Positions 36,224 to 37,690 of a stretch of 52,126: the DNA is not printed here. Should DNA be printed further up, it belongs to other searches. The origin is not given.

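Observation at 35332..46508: Candidate undescribed pathway: RuBisCO-like protein, kinase, DUF89 phosphatase and glycyl radical eliminase coupled to a flippase and a CDP-alcohol transfer module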

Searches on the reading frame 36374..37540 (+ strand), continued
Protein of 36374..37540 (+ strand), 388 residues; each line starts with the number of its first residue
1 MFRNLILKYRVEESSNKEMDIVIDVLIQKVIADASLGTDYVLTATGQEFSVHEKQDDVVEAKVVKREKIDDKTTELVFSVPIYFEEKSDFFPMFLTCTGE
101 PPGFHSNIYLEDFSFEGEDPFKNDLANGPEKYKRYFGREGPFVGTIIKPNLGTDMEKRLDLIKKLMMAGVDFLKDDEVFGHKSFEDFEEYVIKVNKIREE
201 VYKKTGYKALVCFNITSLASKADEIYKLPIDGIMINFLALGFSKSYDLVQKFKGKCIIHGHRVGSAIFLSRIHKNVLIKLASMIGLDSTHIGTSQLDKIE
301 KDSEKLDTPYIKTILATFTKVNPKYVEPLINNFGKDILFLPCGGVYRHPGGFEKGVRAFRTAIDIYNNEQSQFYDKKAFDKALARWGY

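Call 57: search_protein_families(library=ncbifam, proteins=[L005:7151-7459:-, L005:1-588:+, L001:11171-12034:+], max_evalue=0.01)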
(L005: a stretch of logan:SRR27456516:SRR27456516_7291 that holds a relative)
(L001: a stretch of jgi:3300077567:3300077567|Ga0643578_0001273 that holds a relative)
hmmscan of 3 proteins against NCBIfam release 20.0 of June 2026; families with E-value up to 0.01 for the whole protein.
L005:7151-7459:- (102 aa): 3 families
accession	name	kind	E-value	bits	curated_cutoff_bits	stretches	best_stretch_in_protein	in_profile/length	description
TIGR02199.1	rfaE_dom_II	equivalog_domain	1.1e-10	41.5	181.5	1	1-100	41-143/144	D-glycero-beta-D-manno-heptose 1-phosphate adenylyltransferase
TIGR01518.1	g3p_cytidyltrns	equivalog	3.2e-05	24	165.4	1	1-98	28-124/125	glycerol-3-phosphate cytidylyltransferase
NF008454.0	PRK11316.1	equivalog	0.00041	19.1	521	1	1-100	370-472/475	bifunctional D-glycero-beta-D-manno-heptose-7-phosphate kinase/D-glycero-beta-D-manno-heptose 1-phosphate adenylyltransferase HldE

L005:1-588:+ (195 aa): 42 families (the best 25 are shown)
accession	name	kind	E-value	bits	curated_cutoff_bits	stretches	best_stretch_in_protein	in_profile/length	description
TIGR02009.1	PGMB-YQAB-SF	subfamily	3e-33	115.6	153.35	1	10-161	34-186/186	beta-phosphoglucomutase family hydrolase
NF046057.1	bifunc_MtlD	equivalog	2.9e-29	102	800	1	63-186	92-218/683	bifunctional mannitol-1-phosphate dehydrogenase/phosphatase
TIGR01990.1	bPGM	equivalog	3.1e-28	99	189.4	1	63-161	90-186/187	beta-phosphoglucomutase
NF008087.0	PRK10826.1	equivalog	7.3e-26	91.2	191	1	62-164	92-194/222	hexitol phosphatase HxpB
NF008610.0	PRK11587.1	equivalog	1.5e-21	76.8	282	1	13-184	38-204/219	sugar phosphatase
NF009695.0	PRK13222.1-2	equivalog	1.6e-20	73.6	225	1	43-185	73-220/226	phosphoglycolate phosphatase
TIGR02253.1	CTE7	subfamily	3.8e-19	69.3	169.75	1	61-183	93-220/221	TIGR02253 family HAD-type hydrolase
NF008000.0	PRK10725.1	equivalog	5.5e-19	69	215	1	71-162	93-186/188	fructose-1-phosphate/6-phosphogluconate phosphatase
NF009804.0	PRK13288.1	equivalog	1.5e-18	67.1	218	1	41-185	63-208/215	pyrophosphatase PpaX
NF053653.1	InDiPhoBT2121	equivalog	3e-18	66.2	245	1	53-187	77-215/216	inorganic diphosphatase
TIGR01422.2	phosphonatase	equivalog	2.1e-16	60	220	1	37-163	75-201/251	phosphonoacetaldehyde hydrolase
TIGR01449.2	PGP_bact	equivalog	2.2e-16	60.1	180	1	64-178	87-204/213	phosphoglycolate phosphatase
TIGR01509.1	HAD-SF-IA-v3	subfamily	1.8e-15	57.4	29.4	1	70-161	70-154/154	HAD-IA family hydrolase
NF009697.0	PRK13222.1-4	equivalog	2.8e-15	56.3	327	1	69-165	101-197/232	phosphoglycolate phosphatase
NF009698.0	PRK13223.1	equivalog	5.4e-15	55.3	466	1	39-184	76-226/272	phosphoglycolate phosphatase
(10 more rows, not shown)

L001:11171-12034:+ (287 aa): 13 families
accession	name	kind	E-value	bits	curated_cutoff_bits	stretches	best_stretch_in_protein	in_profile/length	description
TIGR03724.2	arch_bud32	equivalog_domain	5e-07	29.4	125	1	169-241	104-174/193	KEOPS complex kinase/ATPase Bud32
TIGR01767.2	MTRK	equivalog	1.6e-06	27.5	275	1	6-118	23-138/401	S-methyl-5-thioribose kinase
NF046102.1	CellCycRegCcrZ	equivalog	6.4e-06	25.8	400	1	147-216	130-200/260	cell cycle regulator CcrZ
TIGR02906.1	spore_CotS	subfamily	1.6e-05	24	172.7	1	160-216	179-234/314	CotS family spore coat protein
NF038156.1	lant_syn_V_LxmK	equivalog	3.4e-05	23.1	315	0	164-218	185-239/347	class V lanthionine synthetase subunit LxmK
TIGR02172.1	Fb_sc_TIGR02172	paralog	3.6e-05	23.7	228.2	1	113-210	95-193/226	TIGR02172 family protein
NF002475.0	PRK01723.1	equivalog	0.00018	20.6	142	1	169-205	162-198/241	3-deoxy-D-manno-octulosonic acid kinase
TIGR02904.1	spore_ysxE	equivalog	0.00052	19.4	263.55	1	159-214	186-241/309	spore coat protein YsxE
TIGR02721.1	ycfN_thiK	equivalog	0.00052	19.2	299.45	1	166-211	143-187/256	thiamine kinase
NF000052.4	APH_9_Ia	exception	0.00096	18.5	680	1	168-207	205-244/330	aminoglycoside O-phosphotransferase APH(9)-Ia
NF000132.2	APH_2pp_Ig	exception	0.0065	15.8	620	0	160-210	184-234/306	aminoglycoside O-phosphotransferase APH(2'')-Ig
NF038150.1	lanthi_synth_IV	equivalog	0.0078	14.5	650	1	150-199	299-347/851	class IV lanthionine synthetase LanL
NF033068.1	APH_3p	equivalog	0.0082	15.7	205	0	152-238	156-237/255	APH(3') family aminoglycoside O-phosphotransferase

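Call 68: find_encoding_contigs(protein=P0089, flank=8000, max_places=3)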
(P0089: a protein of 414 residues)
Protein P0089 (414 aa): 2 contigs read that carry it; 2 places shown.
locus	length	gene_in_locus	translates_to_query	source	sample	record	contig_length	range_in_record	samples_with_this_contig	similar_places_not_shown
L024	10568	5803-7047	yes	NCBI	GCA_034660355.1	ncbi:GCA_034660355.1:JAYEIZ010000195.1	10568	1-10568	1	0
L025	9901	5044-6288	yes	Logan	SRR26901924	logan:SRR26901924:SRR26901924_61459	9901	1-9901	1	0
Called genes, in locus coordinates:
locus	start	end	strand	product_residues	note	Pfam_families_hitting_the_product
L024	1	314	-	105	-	?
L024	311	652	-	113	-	PF06339:Ectoine_synth (weak), PF07883:Cupin_2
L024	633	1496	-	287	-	PF01073:3Beta_HSD, PF01370:Epimerase, PF04321:RmlD_sub_bind, PF16363:GDP_Man_Dehyd, PF02719:Polysacc_synt_2, PF07993:NAD_binding_4 (weak)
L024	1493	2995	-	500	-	PF02310:B12-binding, PF04055:Radical_SAM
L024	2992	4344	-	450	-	PF00483:NTP_transferase, PF12804:NTP_transf_3, PF00702:Hydrolase, PF13419:HAD_2, PF13242:Hydrolase_like (weak)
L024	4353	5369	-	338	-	PF01066:CDP-OH_P_transf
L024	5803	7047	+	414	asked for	PF02788:RuBisCO_large_N, PF00016:RuBisCO_large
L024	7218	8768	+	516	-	PF02310:B12-binding, PF19864:Radical_SAM_N2 (faint), PF04055:Radical_SAM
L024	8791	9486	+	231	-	PF01066:CDP-OH_P_transf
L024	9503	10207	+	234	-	PF00483:NTP_transferase, PF12804:NTP_transf_3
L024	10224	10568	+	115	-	PF02310:B12-binding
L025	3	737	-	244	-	PF01073:3Beta_HSD, PF01370:Epimerase, PF04321:RmlD_sub_bind, PF16363:GDP_Man_Dehyd, PF02719:Polysacc_synt_2, PF07993:NAD_binding_4 (weak)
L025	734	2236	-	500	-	PF02310:B12-binding, PF04055:Radical_SAM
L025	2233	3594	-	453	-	PF00483:NTP_transferase, PF12804:NTP_transf_3, PF00702:Hydrolase, PF13419:HAD_2, PF13242:Hydrolase_like (weak)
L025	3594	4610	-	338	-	PF01066:CDP-OH_P_transf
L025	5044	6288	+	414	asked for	PF02788:RuBisCO_large_N, PF00016:RuBisCO_large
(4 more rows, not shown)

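Call 70: find_encoding_contigs(protein=P0090, flank=8000, max_places=2)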
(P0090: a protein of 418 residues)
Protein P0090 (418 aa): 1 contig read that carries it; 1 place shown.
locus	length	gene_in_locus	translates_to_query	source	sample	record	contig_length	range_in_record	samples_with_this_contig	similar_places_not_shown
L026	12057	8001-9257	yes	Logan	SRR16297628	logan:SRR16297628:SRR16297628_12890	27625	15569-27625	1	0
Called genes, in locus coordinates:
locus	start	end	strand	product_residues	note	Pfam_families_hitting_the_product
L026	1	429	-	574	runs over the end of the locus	PF01368:DHH, PF02272:DHHA1, PF17768:RecJ_OB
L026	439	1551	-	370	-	PF01168:Ala_racemase_N, PF00842:Ala_racemase_C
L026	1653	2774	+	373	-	PF01702:TGT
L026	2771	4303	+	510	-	PF02673:BacA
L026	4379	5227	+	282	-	PF01488:Shikimate_DH (faint), PF03807:F420_oxidored, PF14748:P5CR_dimer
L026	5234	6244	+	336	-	PF00962:A_deaminase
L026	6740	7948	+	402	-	PF02223:Thymidylate_kin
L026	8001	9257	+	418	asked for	PF00016:RuBisCO_large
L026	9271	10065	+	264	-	-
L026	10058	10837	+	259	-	PF00483:NTP_transferase, PF12804:NTP_transf_3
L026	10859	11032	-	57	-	-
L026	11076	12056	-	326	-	?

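Call 71: find_encoding_contigs(protein=P0092, flank=8000, max_places=2)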
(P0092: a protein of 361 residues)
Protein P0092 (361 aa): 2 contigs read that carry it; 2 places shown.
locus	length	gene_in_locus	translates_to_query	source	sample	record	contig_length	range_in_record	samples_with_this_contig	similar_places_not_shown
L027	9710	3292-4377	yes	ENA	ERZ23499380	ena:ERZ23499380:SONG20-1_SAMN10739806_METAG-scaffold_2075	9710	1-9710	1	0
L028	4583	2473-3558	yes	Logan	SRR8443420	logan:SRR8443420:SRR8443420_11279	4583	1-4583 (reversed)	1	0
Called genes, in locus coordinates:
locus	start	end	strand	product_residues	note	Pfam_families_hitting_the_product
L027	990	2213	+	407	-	PF00156:Pribosyltran (weak), PF00300:His_Phos_1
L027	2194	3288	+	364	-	-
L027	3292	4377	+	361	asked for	PF00016:RuBisCO_large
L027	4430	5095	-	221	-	-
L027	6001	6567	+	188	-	PF00589:Phage_integrase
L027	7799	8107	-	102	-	PF02604:PhdYeFM_antitox (weak)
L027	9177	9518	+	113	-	PF04014:MazE_antitoxin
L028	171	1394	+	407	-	PF00156:Pribosyltran (weak), PF00300:His_Phos_1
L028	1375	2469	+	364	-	-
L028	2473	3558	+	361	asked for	PF00016:RuBisCO_large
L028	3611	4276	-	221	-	-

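Call 75: predict_structure(alignment_id=A1)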
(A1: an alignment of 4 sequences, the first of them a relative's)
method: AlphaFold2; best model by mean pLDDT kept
length: 388 residues; sequences in the alignment: 4
mean_pLDDT: 60.4   pTM: 0.66
mean pLDDT of the five models: 60.4, 57.3, 56.5, 43.4, 42.0
residues with pLDDT >= 90: 22; 70-90: 106; 50-70: 127; < 50: 133
segments of 3 or more residues with pLDDT < 50: 36-59, 101-104, 123-127, 275-294, 308-334, 340-371, 373-388
pLDDT, mean of each block of 10 residues (from residue 1): 72 71 62 48 39 43 77 79 54 51 58 69 49 63 64 80 80 65 83 93 83 85 93 77 75 79 57 47 35 48 55 38 40 50 34 37 42 44 33
secondary structure, 60 per line:
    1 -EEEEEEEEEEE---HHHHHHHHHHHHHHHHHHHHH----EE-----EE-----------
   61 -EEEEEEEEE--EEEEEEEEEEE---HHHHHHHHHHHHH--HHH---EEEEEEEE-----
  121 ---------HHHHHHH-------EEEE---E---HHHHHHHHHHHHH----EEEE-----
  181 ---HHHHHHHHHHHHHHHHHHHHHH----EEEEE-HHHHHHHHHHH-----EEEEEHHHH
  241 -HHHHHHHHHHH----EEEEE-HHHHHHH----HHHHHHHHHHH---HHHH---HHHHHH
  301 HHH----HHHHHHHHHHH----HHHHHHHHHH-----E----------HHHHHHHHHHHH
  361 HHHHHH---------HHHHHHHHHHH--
elements in order: E2-12 H16-36 E62-70 E73-83 H87-99 E108-115 H130-136 E144-147 H155-167 E172-175 H184-205 E210-214 H216-226 E232-236 H237-240 H242-252 E257-261 H263-269 H274-284 H288-291 H295-303 H308-318 H323-332 H349-366 H376-386

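Call 77: find_encoding_contigs(protein=P0094, flank=10000, max_places=3)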
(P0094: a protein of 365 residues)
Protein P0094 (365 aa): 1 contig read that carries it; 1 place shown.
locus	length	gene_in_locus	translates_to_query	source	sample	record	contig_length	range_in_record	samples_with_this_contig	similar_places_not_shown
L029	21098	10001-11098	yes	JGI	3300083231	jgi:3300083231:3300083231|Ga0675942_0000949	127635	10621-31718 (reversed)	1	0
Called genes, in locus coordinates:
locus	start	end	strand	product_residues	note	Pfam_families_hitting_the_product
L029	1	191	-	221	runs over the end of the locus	PF00239:Resolvase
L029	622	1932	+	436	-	PF00753:Lactamase_B (weak)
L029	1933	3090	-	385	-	PF01734:Patatin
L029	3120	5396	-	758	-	PF14457:Prok-E2_A, PF00899:ThiF, PF14464:Prok-JAB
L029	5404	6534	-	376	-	-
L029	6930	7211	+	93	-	PF01527:HTH_Tnp_1, PF13518:HTH_28 (weak)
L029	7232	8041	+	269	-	PF13276:HTH_21, PF00665:rve, PF13683:rve_3, PF13333:rve_2 (faint)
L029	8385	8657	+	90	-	-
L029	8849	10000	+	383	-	-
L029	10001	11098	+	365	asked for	PF00016:RuBisCO_large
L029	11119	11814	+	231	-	-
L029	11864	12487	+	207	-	-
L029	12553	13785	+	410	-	PF00300:His_Phos_1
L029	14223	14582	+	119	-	-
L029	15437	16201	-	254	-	PF00106:adh_short, PF08659:KR, PF13561:adh_short_C2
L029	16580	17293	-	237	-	PF00392:GntR, PF07729:FCD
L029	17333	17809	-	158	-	PF13085:Fer2_3 (weak), PF00111:Fer2, PF01799:Fer2_2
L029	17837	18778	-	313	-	PF00941:FAD_binding_5, PF03450:CO_deh_flav_C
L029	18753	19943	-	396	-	PF20256:MoCoBD_2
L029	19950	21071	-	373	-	PF01315:Ald_Xan_dh_C, PF02738:MoCoBD_1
